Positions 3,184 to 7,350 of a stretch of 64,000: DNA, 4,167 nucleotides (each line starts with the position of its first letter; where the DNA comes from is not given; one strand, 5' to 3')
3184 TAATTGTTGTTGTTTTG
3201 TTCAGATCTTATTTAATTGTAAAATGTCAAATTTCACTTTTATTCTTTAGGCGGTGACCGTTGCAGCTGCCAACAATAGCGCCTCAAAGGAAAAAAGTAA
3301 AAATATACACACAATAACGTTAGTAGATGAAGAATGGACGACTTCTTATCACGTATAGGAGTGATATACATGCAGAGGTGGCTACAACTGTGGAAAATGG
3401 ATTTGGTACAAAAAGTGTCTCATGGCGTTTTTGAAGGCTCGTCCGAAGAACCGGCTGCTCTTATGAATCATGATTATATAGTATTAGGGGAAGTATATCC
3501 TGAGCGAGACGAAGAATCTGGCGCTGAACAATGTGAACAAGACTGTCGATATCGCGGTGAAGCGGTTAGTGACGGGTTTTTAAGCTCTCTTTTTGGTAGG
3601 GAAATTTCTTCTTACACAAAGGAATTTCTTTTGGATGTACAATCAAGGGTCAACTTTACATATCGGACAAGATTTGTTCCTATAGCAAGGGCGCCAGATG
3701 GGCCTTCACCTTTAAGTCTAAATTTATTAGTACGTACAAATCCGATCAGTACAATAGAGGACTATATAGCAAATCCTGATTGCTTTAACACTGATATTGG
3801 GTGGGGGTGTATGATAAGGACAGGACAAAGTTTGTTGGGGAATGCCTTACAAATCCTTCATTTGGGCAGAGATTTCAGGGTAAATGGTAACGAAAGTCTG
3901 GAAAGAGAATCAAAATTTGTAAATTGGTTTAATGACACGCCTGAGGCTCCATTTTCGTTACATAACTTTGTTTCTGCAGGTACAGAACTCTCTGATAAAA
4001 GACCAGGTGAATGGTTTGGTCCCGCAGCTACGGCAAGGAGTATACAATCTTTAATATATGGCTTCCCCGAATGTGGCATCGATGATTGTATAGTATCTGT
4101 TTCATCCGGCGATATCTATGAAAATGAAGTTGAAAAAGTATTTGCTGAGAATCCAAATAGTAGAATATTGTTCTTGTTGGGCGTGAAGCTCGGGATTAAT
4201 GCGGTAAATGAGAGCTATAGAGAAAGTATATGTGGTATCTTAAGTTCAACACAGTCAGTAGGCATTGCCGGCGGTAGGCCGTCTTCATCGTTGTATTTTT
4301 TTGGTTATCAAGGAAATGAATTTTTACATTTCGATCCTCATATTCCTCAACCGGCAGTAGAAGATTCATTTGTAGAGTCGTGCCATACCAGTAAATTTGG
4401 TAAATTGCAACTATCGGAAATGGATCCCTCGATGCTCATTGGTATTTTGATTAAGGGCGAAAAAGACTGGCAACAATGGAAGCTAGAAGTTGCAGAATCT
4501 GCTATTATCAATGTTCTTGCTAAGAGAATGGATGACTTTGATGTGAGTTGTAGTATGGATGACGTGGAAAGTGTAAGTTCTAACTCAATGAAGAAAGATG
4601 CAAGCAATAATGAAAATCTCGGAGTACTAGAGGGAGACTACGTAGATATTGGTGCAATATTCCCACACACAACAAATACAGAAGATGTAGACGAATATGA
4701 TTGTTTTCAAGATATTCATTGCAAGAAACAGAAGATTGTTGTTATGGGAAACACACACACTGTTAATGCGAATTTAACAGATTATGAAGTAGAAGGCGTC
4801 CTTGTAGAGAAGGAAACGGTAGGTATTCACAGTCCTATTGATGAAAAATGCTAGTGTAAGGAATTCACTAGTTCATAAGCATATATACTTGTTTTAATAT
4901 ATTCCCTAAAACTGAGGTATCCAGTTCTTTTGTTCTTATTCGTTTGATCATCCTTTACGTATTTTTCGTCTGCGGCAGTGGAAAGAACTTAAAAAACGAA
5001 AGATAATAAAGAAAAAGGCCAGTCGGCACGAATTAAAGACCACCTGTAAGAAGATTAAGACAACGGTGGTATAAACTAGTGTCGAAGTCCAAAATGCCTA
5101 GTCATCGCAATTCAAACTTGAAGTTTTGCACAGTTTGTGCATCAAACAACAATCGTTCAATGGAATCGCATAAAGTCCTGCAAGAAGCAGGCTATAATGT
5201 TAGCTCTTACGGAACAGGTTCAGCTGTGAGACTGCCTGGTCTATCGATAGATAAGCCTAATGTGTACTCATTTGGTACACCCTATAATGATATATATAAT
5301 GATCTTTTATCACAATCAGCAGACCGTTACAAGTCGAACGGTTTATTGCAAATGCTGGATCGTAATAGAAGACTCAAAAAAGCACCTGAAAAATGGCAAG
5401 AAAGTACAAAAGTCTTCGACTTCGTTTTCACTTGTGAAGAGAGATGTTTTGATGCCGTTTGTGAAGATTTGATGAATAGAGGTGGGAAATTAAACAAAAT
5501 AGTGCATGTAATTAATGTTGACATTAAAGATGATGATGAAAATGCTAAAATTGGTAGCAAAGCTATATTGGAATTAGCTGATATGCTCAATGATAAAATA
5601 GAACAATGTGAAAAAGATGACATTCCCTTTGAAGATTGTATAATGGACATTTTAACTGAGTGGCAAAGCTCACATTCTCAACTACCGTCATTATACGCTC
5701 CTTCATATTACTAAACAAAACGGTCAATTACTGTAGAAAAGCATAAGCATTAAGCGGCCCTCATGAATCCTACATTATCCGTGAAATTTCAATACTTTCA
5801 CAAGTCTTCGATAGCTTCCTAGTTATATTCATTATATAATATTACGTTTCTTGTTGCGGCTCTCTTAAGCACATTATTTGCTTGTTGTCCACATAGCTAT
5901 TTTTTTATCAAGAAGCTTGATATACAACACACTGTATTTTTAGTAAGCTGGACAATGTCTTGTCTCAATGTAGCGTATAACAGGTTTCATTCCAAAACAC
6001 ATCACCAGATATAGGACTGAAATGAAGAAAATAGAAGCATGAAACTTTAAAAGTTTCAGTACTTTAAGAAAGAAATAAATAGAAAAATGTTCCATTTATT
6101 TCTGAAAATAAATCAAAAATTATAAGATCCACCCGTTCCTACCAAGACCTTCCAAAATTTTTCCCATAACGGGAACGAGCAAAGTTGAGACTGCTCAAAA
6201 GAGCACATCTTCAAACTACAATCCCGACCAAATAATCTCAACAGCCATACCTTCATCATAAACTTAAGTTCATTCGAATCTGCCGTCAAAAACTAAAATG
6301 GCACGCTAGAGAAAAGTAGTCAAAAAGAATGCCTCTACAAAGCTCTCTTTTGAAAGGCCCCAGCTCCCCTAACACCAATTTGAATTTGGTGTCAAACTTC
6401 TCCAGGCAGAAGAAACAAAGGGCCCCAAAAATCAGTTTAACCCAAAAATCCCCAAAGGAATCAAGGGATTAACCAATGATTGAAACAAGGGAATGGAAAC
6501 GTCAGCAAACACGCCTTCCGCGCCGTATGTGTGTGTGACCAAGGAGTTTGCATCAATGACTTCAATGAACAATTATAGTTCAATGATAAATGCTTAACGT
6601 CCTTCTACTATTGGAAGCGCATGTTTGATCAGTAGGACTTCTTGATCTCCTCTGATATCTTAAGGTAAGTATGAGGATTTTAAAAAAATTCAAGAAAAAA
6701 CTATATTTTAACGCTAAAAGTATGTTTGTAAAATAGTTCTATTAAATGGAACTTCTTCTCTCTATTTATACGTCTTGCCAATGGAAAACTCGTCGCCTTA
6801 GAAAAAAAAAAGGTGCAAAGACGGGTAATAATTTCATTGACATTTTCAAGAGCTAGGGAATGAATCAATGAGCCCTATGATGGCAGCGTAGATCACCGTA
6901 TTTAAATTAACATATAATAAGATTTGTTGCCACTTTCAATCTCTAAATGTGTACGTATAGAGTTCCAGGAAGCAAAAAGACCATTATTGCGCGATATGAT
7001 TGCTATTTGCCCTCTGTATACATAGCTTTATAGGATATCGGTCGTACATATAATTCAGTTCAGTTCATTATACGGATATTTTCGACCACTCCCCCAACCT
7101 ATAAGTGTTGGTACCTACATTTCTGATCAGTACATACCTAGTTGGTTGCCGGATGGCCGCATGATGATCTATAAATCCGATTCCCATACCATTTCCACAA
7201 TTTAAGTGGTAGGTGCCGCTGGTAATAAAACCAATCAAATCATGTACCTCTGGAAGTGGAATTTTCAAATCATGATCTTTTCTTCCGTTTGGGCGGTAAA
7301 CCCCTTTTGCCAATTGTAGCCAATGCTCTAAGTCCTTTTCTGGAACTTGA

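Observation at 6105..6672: Unannotated 568-nt U1 snRNA gene forms a GC-rich structured island between SSU72 and POP1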

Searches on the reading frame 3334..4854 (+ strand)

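Call 5: search_protein_families(library=pfam, proteins=[window:3334-4854:+])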
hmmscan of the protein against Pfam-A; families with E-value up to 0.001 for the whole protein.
window:3334-4854:+ (506 aa): 1 family
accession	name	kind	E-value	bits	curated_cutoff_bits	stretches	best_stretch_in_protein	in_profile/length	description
PF03416.26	Peptidase_C54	-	3.8e-89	299.3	25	1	96-383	2-274/276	Peptidase C54 catalytic domain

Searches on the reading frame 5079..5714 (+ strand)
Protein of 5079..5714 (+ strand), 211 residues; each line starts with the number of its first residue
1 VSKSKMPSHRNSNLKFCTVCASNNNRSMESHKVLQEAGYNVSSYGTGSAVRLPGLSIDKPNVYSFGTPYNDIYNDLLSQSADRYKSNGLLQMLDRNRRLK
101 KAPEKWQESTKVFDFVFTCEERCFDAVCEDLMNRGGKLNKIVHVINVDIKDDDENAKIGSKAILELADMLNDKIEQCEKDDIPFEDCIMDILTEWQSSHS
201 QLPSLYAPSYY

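Call 5: search_protein_families(library=pfam, proteins=[window:5079-5714:+])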
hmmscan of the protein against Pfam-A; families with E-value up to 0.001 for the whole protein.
window:5079-5714:+ (211 aa): 1 family
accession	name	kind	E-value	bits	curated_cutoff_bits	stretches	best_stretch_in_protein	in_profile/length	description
PF04722.18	Ssu72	-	1.7e-83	279.3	25.3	1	14-211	1-189/189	Ssu72-like protein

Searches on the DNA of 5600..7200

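Call 54: search_rna_families(source=window, start=5600, end=7200, threshold=evalue, max_evalue=1)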
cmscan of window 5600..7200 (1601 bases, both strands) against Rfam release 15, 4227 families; matches with E-value up to 1: 1.
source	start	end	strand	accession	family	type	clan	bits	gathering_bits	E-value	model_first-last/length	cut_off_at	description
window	6105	6672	-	RF00488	U1_yeast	Gene; snRNA; splicing;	CL00005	611.7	80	4.3e-146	1-567/567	no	Yeast U1 spliceosomal RNA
